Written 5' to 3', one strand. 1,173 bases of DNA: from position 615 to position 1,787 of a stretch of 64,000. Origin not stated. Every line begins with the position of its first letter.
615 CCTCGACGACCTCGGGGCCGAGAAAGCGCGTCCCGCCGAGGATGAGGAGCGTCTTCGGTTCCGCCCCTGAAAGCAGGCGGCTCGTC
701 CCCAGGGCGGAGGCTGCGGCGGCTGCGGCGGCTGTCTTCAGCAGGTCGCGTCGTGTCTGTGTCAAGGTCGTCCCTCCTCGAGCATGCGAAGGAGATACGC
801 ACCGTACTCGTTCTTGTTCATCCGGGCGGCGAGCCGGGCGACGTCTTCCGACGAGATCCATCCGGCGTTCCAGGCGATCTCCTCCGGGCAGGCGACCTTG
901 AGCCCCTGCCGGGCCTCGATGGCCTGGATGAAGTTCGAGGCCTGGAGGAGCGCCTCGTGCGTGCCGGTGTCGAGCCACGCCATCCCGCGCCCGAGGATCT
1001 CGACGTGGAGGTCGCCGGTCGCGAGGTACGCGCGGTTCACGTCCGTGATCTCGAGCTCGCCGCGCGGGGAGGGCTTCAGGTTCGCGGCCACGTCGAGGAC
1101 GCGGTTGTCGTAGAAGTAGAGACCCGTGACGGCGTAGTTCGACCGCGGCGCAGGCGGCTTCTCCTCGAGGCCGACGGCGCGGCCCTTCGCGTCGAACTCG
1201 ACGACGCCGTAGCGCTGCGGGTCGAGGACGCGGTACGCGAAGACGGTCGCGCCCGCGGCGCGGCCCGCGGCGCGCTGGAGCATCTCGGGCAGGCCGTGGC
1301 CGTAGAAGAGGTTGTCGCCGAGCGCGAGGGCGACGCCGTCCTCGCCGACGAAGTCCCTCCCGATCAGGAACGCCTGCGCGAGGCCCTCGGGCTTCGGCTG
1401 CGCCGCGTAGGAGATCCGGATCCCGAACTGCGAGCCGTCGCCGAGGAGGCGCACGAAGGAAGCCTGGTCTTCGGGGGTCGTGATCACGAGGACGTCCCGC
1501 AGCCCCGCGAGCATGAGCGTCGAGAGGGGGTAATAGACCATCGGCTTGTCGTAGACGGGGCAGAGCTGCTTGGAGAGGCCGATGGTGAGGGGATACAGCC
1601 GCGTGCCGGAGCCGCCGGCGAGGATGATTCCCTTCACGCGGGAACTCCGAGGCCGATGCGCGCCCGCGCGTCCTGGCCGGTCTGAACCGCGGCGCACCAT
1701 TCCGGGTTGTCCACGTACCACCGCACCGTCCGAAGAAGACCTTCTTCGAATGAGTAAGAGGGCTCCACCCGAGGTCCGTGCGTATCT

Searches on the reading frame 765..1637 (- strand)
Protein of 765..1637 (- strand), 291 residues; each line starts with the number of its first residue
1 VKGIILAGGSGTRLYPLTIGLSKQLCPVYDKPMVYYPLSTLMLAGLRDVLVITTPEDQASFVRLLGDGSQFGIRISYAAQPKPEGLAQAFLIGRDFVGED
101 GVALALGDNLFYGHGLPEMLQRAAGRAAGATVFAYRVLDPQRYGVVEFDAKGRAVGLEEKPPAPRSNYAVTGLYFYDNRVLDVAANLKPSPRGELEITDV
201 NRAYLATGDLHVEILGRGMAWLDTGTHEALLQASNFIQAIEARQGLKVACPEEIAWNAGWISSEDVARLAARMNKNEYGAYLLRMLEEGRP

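Call 78: find_encoding_contigs(protein=window:765-1637:-, flank=1500, max_places=10)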
Protein seq(291 aa) (291 aa): no gene with exactly this product is on record in the collection.
